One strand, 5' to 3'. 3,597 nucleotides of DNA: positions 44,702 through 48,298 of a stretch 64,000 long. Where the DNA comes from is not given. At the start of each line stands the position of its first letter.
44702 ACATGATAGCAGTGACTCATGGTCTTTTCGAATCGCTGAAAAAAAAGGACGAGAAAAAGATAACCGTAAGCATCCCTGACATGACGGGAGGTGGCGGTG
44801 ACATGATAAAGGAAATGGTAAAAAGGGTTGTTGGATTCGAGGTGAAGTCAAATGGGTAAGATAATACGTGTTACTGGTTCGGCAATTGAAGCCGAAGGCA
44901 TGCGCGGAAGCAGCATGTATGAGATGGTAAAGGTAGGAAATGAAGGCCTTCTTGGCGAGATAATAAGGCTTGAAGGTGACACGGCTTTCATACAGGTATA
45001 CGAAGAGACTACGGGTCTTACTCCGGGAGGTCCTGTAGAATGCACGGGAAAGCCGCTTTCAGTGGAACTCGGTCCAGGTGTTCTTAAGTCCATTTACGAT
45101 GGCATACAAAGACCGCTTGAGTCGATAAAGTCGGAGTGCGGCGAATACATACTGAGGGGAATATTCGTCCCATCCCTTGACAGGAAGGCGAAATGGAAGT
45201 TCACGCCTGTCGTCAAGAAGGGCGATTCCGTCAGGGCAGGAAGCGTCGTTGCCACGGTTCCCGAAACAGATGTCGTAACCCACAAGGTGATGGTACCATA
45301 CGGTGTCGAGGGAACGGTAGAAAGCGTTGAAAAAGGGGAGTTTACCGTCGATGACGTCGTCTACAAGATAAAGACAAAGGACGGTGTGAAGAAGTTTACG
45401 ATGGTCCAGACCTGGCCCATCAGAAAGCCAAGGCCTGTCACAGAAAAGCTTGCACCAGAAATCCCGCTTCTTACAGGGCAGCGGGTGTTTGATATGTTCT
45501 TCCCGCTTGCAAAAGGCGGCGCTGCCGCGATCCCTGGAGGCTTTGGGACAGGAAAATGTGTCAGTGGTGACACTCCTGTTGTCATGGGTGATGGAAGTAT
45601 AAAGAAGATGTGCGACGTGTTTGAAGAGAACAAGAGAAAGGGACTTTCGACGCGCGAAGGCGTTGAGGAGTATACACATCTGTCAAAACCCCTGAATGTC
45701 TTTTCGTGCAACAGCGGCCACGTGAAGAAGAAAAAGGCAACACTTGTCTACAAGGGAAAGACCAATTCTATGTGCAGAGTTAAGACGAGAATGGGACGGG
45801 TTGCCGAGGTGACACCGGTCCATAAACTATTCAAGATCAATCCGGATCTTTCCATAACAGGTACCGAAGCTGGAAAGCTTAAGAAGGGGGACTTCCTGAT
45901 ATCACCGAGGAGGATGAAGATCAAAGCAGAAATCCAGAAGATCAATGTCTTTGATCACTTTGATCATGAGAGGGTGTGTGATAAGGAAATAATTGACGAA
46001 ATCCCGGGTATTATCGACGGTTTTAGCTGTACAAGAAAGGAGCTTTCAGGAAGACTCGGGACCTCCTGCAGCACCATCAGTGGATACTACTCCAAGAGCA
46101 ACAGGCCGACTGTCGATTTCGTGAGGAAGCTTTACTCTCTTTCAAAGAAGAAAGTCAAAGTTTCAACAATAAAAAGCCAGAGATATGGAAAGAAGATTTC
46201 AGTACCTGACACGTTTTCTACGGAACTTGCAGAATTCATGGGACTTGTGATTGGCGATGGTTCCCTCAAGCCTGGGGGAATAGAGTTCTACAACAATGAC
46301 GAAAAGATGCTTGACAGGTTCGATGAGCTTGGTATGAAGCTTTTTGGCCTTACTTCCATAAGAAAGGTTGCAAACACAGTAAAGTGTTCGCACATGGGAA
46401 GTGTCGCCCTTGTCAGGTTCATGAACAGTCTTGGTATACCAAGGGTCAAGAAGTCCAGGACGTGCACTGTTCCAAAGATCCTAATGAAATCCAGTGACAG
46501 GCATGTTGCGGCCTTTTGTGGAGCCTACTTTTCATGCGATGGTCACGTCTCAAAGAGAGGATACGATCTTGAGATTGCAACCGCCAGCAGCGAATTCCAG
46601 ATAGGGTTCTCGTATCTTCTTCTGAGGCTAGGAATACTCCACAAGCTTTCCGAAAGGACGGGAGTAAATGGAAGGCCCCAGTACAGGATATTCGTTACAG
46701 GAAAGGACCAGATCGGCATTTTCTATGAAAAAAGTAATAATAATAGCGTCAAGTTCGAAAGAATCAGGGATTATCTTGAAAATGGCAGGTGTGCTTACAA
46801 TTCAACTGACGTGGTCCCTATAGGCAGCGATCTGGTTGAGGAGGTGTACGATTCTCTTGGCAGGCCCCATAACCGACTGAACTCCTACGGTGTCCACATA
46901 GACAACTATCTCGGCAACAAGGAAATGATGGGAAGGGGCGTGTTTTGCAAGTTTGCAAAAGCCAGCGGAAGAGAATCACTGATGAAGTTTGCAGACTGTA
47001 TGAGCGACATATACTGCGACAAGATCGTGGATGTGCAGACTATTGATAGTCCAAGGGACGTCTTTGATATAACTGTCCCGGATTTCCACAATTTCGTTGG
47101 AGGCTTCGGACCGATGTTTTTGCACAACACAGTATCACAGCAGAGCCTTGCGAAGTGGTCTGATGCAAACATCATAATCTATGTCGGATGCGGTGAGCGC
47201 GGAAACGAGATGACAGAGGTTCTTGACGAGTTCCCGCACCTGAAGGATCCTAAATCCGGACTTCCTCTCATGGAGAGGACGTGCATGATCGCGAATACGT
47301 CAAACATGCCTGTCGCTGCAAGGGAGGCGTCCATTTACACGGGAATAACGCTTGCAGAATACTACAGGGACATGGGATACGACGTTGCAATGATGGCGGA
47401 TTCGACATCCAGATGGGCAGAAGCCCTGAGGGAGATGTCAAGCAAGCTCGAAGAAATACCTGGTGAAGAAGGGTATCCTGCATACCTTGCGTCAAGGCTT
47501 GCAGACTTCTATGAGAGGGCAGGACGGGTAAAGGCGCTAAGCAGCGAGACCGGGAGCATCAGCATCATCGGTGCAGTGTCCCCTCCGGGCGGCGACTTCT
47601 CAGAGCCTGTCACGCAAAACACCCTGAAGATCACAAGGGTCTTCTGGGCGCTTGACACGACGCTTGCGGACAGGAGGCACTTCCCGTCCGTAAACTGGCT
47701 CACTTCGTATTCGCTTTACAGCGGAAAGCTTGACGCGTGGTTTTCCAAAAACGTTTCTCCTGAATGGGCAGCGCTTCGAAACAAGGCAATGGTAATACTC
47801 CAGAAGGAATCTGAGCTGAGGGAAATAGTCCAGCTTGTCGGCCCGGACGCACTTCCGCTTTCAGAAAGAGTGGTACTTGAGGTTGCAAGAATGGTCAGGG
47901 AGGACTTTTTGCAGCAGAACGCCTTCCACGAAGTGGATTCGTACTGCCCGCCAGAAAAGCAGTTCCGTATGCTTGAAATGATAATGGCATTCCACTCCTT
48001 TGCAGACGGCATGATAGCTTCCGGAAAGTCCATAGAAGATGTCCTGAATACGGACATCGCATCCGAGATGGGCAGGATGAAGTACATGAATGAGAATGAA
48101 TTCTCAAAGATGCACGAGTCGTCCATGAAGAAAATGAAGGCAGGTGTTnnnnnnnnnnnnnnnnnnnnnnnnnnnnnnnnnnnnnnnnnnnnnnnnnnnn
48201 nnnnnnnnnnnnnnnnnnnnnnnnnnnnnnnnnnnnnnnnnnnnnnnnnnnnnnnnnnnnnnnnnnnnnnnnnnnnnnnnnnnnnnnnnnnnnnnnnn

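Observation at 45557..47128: Full-size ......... intein in the P-loop of ATP synthase subunit A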

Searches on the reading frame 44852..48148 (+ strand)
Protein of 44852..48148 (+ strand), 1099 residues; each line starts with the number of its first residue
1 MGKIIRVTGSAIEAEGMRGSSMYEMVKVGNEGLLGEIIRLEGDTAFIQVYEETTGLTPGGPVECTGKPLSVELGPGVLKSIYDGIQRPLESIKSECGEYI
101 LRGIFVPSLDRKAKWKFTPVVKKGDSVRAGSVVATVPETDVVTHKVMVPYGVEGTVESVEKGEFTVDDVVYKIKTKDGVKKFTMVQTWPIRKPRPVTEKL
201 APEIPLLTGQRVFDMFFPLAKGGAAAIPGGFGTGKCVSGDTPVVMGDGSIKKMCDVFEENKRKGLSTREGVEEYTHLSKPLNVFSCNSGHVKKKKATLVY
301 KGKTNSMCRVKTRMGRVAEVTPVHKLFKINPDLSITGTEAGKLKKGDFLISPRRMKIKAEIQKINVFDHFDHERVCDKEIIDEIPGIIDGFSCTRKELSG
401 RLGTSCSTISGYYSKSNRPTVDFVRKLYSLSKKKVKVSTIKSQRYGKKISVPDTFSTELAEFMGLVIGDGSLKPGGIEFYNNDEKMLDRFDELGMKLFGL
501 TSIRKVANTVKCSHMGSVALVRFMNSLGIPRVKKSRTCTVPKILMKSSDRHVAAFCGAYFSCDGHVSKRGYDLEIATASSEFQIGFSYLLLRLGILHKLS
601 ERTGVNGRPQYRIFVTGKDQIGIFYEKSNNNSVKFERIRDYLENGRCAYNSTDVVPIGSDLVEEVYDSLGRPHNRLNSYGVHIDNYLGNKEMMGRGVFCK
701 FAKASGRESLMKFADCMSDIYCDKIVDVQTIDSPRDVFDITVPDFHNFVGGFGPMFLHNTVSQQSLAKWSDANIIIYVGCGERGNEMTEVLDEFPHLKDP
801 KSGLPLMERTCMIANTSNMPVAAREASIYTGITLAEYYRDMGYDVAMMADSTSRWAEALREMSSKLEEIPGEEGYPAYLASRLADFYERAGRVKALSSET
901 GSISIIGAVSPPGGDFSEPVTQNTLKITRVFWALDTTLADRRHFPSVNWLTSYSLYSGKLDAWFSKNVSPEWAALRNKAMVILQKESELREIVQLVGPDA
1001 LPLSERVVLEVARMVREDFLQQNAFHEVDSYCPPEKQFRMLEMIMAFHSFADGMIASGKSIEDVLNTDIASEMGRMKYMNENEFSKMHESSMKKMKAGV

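Call 3: search_protein_families(library=pfam, proteins=[window:44852-48148:+], max_evalue=0.01)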
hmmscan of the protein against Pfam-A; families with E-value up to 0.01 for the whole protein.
window:44852-48148:+ (1099 aa): 6 families
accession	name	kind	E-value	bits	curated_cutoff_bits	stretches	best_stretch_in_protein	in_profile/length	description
PF00006.31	ATP-synt_ab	-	1.1e-68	231.5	29.5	1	759-954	27-213/213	ATP synthase alpha/beta family, nucleotide-binding domain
PF16886.11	ATP-synt_ab_Xtn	-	9.2e-31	105.9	25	1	106-191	1-88/88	ATPsynthase alpha/beta subunit barrel-sandwich domain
PF22919.1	ATP-synt_VA_C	-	6.8e-27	93.9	24.7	1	962-1057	2-94/101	C-terminal domain of V and A type ATP synthase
PF14890.11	Intein_splicing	-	1.4e-18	67.7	35.8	1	244-759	2-155/155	Intein splicing domain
PF14528.11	LAGLIDADG_3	-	3.3e-17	62.9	22.5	1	552-627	3-80/82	LAGLIDADG-like domain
PF02874.29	ATP-synt_ab_N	-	6.3e-15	55.9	20.9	1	4-66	1-69/69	ATP synthase alpha/beta family, beta-barrel domain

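Call 10: find_encoding_contigs(protein=window:44852-48148:+, flank=3000, max_places=4)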
Protein window:44852-48148:+ (1099 aa): 2 contigs read that carry it; 1 place shown.
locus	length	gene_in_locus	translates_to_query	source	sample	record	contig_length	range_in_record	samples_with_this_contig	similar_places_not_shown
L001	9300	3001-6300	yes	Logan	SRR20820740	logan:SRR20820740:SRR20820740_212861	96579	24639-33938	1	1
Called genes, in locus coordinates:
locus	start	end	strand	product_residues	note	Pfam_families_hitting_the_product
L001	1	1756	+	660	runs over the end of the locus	PF01496:V_ATPase_I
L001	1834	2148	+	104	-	PF00137:ATP-synt_C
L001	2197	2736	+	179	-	PF01991:vATP-synt_E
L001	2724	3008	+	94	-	PF01990:ATP-synt_F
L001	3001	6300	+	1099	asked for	PF02874:ATP-synt_ab_N, PF16886:ATP-synt_ab_Xtn, PF14890:Intein_splicing, PF14528:LAGLIDADG_3, PF00006:ATP-synt_ab, PF22919:ATP-synt_VA_C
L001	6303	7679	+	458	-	PF02874:ATP-synt_ab_N, PF00006:ATP-synt_ab, PF22919:ATP-synt_VA_C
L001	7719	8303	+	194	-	PF01813:ATP-synt_D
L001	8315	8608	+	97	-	-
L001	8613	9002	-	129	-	PF01201:Ribosomal_S8e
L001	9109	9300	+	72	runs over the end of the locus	PF01423:LSM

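Call 26: list_cluster_members(proteins=[window:44852-48148:+, window:48148-49527:+, window:41604-43604:+])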
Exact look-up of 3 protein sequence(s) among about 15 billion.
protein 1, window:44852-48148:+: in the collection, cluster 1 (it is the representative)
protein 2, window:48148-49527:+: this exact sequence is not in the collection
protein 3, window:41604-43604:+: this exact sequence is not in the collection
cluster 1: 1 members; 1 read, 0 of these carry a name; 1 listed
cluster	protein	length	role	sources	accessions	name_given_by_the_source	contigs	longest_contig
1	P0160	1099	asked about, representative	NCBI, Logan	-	-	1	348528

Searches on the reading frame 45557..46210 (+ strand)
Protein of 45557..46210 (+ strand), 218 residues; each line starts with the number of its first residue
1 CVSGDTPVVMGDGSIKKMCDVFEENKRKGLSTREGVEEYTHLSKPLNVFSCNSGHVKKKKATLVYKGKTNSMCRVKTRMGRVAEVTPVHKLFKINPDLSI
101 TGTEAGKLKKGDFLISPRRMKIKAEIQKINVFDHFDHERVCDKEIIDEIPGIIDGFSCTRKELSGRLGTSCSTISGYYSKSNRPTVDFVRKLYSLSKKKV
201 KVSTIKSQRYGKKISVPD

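Call 8: search_protein_families(library=pfam, proteins=[window:45557-46210:+], max_evalue=10)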
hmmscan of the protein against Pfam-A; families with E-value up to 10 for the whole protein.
window:45557-46210:+ (218 aa): 2 families
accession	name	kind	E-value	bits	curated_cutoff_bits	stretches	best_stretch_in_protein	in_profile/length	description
PF14890.11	Intein_splicing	-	6.1e-09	36.3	35.8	1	9-126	2-104/155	Intein splicing domain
PF07022.19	Phage_CI_repr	-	0.17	12.7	22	1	159-189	14-43/65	Bacteriophage CI repressor helix-turn-helix domain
